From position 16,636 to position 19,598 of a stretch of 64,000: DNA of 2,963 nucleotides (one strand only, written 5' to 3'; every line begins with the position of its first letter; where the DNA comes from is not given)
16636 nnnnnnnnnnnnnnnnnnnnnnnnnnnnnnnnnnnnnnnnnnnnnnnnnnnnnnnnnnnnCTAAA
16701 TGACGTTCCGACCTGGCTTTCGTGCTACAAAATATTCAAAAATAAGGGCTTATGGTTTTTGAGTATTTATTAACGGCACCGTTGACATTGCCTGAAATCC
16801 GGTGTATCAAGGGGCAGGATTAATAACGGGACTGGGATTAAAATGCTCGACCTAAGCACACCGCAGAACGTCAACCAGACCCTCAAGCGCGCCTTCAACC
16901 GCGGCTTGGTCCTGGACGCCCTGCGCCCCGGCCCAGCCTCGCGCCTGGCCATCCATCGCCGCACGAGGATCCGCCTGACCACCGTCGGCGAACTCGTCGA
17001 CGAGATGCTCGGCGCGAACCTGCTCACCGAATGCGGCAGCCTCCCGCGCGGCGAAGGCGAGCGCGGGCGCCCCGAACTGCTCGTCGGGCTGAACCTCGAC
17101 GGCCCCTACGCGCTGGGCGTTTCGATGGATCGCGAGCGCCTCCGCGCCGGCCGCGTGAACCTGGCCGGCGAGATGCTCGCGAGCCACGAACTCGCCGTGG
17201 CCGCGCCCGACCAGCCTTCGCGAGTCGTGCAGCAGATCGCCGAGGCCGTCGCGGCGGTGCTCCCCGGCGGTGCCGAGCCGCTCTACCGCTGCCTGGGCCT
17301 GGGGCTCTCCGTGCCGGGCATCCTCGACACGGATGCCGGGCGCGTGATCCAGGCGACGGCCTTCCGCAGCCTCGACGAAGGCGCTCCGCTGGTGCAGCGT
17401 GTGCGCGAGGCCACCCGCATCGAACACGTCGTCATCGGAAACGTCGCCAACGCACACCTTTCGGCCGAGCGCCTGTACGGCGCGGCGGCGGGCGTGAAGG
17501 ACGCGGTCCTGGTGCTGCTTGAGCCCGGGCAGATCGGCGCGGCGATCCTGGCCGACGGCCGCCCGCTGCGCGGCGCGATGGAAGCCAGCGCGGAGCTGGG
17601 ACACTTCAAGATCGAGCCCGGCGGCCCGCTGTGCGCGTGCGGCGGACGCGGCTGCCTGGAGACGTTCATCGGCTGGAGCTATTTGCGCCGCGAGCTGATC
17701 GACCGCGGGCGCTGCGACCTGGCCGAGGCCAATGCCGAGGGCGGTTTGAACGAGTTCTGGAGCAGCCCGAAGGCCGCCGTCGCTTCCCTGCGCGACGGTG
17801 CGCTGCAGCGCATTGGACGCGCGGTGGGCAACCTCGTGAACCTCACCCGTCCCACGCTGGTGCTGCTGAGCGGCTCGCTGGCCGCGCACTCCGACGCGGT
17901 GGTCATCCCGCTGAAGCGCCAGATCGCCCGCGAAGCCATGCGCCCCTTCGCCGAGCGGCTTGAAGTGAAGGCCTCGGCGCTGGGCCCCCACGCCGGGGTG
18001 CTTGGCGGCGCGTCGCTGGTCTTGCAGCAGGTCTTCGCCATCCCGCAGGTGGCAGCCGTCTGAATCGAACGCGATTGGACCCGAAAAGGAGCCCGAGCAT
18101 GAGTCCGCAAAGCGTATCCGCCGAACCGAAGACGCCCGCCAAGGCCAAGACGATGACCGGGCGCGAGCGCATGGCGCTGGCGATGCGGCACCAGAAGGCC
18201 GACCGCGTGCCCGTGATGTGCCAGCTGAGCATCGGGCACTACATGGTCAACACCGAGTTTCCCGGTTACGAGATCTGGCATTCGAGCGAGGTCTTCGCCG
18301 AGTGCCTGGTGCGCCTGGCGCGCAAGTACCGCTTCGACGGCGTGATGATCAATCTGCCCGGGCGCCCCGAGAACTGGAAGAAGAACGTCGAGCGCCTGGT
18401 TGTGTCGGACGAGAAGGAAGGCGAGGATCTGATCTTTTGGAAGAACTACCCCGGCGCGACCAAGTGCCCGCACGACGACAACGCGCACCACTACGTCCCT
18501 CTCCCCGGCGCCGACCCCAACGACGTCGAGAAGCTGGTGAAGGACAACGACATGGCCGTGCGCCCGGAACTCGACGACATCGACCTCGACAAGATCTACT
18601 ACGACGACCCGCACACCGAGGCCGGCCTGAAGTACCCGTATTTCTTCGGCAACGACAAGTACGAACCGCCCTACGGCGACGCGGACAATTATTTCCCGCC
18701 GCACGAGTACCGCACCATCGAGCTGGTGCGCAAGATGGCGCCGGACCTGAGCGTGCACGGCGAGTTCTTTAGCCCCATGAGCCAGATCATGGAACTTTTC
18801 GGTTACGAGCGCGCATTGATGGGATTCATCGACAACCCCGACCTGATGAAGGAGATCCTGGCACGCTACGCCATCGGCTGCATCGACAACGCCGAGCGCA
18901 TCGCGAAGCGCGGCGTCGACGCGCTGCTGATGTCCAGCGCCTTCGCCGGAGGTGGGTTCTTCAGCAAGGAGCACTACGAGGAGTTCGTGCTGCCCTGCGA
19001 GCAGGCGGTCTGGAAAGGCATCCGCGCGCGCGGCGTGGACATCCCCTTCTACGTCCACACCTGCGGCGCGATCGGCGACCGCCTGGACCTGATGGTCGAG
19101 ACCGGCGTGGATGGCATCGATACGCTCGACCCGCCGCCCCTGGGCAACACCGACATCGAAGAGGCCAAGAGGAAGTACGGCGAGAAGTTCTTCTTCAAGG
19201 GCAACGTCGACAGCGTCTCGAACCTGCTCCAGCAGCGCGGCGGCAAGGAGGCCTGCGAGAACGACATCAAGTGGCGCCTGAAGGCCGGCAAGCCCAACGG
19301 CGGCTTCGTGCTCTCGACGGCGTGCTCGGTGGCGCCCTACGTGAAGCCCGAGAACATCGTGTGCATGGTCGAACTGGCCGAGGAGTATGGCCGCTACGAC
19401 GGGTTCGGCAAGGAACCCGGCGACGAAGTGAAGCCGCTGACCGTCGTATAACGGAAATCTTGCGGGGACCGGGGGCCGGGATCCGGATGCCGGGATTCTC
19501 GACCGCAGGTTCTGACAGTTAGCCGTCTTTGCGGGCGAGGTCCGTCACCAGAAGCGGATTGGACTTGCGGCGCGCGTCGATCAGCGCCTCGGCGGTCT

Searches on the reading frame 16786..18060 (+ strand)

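Call 64: search_protein_families(library=pfam, proteins=[window:16786-18060:+], max_evalue=0.00001)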
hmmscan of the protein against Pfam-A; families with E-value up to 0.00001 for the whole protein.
window:16786-18060:+ (425 aa): 1 family
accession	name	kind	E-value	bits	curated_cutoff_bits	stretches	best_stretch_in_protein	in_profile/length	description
PF00480.26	ROK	-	4.3e-35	122.1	22.9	1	110-414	2-293/294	ROK family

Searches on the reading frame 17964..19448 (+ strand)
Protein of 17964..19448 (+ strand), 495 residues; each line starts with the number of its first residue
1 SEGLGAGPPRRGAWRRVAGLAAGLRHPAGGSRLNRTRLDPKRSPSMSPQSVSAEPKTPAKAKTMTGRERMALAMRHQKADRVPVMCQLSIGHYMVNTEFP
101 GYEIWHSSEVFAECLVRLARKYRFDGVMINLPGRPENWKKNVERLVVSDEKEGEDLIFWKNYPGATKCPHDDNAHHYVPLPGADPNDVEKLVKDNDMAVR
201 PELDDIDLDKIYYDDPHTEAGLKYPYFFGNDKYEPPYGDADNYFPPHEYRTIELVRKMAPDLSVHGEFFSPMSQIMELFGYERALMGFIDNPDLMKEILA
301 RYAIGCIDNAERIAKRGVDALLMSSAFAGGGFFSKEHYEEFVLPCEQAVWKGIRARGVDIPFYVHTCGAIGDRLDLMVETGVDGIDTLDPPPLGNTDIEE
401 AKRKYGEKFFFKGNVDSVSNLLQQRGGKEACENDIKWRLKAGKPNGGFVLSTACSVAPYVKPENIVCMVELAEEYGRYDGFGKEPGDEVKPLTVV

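Call 64: search_protein_families(library=pfam, proteins=[window:17964-19448:+], max_evalue=0.00001)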
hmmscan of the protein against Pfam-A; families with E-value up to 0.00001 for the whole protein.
window:17964-19448:+ (495 aa): 1 family
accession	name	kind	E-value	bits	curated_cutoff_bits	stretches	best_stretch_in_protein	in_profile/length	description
PF01208.23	URO-D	-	9.4e-35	120.7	23.9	1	247-475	121-346/346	Uroporphyrinogen decarboxylase (URO-D)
